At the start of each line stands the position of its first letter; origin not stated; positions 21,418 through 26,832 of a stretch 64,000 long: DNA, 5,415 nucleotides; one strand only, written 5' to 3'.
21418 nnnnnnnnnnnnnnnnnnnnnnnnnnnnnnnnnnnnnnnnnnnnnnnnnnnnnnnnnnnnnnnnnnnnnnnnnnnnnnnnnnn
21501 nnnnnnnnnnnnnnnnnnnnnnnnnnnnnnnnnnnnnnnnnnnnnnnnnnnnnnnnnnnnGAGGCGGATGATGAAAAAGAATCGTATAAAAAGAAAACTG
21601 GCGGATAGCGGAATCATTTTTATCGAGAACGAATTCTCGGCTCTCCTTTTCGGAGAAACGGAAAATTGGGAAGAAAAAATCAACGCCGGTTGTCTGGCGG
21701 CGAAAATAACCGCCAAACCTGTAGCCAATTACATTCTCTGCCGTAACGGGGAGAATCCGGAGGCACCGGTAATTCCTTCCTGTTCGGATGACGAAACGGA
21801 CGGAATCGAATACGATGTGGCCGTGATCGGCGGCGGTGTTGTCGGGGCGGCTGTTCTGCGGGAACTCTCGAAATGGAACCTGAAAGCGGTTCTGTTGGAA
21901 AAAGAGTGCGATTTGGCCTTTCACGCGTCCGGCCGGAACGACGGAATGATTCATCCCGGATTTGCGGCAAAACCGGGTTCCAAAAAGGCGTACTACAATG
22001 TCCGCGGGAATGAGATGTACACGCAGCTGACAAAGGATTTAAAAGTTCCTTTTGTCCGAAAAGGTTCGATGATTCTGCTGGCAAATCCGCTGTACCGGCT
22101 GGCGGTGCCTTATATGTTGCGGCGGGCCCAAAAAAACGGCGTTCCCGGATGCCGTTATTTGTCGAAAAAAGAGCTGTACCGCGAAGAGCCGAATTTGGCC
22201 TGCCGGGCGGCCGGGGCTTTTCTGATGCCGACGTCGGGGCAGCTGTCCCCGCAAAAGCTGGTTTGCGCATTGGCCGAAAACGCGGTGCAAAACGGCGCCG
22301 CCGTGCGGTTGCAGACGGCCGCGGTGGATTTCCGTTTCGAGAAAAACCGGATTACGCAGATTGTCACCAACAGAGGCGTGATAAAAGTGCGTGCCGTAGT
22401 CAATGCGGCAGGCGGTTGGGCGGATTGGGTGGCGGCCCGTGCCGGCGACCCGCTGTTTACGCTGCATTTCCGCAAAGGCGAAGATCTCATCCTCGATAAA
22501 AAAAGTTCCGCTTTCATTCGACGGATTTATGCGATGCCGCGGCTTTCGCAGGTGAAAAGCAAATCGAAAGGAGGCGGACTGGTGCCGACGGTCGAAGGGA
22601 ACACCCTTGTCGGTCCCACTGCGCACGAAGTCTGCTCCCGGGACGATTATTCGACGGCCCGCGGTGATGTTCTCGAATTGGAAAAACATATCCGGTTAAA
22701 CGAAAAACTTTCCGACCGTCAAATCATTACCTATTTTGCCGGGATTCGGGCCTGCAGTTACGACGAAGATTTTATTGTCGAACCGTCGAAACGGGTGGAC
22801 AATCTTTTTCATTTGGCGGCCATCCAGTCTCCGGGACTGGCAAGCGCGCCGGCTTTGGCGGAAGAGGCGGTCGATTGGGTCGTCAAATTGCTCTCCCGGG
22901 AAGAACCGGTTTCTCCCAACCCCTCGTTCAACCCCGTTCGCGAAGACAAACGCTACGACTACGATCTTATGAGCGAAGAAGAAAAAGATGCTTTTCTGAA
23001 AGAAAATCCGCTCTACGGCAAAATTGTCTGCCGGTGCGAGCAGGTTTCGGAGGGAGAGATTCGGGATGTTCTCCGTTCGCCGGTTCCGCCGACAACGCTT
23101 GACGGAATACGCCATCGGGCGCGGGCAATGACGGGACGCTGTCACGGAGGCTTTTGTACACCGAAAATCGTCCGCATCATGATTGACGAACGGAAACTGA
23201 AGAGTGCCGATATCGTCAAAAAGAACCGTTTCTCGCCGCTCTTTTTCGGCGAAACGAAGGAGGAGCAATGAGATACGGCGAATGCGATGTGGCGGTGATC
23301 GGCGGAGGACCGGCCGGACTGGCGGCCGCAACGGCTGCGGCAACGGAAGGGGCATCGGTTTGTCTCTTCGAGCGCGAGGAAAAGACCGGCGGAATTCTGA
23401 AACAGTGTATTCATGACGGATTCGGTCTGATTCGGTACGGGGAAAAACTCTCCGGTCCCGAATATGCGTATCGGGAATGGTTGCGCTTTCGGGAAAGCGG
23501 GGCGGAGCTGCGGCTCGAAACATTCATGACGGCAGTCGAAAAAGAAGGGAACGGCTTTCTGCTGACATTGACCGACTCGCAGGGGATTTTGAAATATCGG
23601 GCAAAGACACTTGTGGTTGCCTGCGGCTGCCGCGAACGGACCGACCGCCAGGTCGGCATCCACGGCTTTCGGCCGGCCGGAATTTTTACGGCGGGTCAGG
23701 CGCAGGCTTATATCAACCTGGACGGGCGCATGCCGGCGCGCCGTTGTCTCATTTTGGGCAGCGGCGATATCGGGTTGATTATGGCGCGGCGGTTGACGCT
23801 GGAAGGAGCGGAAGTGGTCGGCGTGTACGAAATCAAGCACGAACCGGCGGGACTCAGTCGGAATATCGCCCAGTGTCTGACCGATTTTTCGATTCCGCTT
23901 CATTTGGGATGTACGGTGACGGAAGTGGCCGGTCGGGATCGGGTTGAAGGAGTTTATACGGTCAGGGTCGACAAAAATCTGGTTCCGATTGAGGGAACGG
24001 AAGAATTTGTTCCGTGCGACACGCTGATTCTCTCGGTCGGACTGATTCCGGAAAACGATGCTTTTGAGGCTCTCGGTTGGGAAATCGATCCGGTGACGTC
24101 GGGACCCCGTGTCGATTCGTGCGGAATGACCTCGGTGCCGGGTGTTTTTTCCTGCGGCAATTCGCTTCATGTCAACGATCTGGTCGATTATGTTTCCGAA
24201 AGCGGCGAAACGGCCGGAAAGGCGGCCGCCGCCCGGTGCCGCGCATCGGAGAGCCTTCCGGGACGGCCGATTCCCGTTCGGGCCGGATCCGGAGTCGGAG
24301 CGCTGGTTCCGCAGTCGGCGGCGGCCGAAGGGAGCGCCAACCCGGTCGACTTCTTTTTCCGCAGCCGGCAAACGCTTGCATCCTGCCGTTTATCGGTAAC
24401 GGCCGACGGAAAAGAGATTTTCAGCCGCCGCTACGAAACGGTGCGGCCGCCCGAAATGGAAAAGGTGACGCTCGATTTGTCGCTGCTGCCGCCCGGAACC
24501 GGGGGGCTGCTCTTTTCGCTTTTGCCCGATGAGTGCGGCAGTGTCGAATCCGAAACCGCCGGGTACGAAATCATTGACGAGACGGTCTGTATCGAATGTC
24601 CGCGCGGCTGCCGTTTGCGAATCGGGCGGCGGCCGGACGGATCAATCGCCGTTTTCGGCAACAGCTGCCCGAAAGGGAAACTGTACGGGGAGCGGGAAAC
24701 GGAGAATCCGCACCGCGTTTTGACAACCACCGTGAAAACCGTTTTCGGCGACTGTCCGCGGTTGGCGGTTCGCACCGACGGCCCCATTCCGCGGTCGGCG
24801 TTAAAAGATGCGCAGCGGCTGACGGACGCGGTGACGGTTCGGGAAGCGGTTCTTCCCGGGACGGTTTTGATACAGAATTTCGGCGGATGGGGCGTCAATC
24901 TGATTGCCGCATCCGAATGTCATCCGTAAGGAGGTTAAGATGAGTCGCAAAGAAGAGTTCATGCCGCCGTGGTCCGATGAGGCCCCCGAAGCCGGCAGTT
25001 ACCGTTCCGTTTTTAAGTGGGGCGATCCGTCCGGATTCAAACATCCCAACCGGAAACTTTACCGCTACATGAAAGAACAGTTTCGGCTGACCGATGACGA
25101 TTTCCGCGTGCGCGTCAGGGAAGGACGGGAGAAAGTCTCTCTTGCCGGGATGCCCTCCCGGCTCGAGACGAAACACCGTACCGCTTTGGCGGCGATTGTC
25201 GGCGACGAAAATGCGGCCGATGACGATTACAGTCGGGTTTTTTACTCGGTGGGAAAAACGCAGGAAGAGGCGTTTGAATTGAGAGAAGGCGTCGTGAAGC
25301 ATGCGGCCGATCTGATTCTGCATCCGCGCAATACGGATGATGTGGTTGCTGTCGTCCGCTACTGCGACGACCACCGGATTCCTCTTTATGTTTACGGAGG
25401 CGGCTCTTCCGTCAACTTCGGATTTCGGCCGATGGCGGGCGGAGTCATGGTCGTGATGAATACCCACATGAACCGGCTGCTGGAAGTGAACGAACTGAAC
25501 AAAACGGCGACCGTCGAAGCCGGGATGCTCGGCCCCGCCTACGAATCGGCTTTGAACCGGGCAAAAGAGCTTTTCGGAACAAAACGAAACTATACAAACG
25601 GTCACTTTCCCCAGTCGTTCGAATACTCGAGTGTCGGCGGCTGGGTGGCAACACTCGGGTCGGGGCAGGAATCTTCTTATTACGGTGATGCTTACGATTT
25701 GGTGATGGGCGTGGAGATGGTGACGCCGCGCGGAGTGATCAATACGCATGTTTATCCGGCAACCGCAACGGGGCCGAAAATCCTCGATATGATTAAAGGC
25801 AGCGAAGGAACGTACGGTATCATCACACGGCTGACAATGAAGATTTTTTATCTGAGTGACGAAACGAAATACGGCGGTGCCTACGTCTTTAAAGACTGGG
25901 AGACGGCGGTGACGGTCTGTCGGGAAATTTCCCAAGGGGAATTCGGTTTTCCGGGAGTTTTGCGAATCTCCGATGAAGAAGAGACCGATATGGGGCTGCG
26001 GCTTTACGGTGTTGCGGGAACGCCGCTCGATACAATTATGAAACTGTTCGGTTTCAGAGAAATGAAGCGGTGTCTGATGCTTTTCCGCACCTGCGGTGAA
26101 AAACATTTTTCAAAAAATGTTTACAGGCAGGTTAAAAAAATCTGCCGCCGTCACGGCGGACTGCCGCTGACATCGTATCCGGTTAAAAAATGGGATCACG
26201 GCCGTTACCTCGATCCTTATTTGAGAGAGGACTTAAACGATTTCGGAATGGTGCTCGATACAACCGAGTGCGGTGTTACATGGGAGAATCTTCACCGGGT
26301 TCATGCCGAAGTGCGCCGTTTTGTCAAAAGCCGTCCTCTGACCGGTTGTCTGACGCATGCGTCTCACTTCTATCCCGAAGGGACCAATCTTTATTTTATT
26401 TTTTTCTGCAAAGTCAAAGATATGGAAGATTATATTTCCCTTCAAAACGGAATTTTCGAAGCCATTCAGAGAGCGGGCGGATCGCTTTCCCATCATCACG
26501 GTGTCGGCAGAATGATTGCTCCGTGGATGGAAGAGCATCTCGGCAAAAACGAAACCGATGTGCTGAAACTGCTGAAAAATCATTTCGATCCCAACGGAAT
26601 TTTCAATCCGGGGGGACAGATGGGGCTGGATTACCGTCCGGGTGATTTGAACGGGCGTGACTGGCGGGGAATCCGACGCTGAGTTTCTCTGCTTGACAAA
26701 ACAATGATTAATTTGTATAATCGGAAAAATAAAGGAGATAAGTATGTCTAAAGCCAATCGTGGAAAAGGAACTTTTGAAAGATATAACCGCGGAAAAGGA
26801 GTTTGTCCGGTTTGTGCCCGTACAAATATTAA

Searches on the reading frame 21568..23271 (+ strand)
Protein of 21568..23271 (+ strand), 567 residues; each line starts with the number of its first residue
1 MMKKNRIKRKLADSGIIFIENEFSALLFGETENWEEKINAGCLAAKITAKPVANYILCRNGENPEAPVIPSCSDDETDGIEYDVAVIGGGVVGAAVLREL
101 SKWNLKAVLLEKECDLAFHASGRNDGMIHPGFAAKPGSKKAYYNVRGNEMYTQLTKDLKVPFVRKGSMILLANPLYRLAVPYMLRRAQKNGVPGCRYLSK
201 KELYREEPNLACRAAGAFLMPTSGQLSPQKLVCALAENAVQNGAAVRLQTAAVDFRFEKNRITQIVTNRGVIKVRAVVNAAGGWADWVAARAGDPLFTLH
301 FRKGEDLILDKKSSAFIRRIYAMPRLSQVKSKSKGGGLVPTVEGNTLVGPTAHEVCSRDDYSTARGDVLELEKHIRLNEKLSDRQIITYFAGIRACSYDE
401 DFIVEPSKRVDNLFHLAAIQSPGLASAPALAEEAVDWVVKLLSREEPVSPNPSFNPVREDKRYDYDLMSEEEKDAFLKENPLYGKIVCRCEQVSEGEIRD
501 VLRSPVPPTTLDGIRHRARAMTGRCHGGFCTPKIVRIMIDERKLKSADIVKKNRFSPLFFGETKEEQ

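Call 57: search_protein_families(library=pfam, proteins=[window:21568-23271:+], max_evalue=0.00001)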
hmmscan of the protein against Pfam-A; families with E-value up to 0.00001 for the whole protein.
window:21568-23271:+ (567 aa): 2 families
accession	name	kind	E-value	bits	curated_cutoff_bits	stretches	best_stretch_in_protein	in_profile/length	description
PF01266.30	DAO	-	3.2e-59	201.7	27.9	1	83-437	1-353/353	FAD dependent oxidoreductase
PF04324.20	Fer2_BFD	-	4.4e-10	40.2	26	1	486-538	1-48/50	BFD-like [2Fe-2S] binding domain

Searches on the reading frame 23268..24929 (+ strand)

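Call 57: search_protein_families(library=pfam, proteins=[window:23268-24929:+], max_evalue=0.00001)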
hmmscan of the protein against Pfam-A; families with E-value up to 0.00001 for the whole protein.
window:23268-24929:+ (553 aa): 10 families
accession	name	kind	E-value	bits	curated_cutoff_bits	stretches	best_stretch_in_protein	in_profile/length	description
PF07992.20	Pyr_redox_2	-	5.4e-29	102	26.1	1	7-299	2-276/291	Pyridine nucleotide-disulphide oxidoreductase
PF07892.16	DUF1667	-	2.4e-18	66.4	27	1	468-548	1-81/82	Protein of unknown function (DUF1667)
PF12831.13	FAD_oxidored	-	1.5e-11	44.7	27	1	7-44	1-38/416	FAD dependent oxidoreductase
PF13450.12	NAD_binding_8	-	2.5e-10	40.9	21.9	1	10-51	1-42/68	NAD(P)-binding Rossmann-like domain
PF03486.20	HI0933_like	-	2.3e-09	37.5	50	1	7-41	2-36/244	HI0933-like protein Rossmann domain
PF00070.33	Pyr_redox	-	9.7e-09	36.1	22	0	160-230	2-78/82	Pyridine nucleotide-disulphide oxidoreductase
PF00890.30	FAD_binding_2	-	4.5e-08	33.2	20.4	1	7-42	1-36/414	FAD binding domain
PF01266.30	DAO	-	7e-08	32.8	27.9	1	7-58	1-49/353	FAD dependent oxidoreductase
PF13738.12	Pyr_redox_3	-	4.8e-06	26.5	30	0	10-38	2-31/305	Pyridine nucleotide-disulphide oxidoreductase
PF01494.25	FAD_binding_3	-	6.8e-06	26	22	0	5-40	1-36/349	FAD binding domain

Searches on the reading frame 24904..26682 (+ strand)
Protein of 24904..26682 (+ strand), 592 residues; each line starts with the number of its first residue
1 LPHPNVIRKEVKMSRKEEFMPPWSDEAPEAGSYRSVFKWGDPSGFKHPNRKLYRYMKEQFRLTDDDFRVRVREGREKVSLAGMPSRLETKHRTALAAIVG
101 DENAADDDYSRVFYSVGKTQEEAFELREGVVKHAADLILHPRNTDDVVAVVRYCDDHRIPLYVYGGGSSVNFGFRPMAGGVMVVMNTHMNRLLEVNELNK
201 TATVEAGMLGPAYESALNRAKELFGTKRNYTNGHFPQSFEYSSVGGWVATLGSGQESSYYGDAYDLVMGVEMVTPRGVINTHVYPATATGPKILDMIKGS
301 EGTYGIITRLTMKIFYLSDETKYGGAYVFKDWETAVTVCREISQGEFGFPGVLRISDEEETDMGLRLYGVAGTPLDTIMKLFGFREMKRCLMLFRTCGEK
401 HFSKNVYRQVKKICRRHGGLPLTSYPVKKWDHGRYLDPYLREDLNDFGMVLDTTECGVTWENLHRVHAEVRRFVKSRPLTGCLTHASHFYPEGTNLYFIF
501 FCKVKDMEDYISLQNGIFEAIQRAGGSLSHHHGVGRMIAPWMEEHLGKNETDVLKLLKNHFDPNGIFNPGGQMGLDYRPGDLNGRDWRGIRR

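Call 77: search_protein_families(library=pfam, proteins=[window:24904-26682:+], max_evalue=0.00001)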
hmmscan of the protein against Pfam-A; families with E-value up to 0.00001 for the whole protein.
window:24904-26682:+ (592 aa): 2 families
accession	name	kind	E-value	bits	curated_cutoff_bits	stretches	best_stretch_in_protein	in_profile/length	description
PF02913.24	FAD-oxidase_C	-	3.3e-32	112.6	21.2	1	327-570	10-246/248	FAD linked oxidases, C-terminal domain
PF01565.28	FAD_binding_4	-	4e-30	104.8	26.4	1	136-279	2-135/139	FAD binding domain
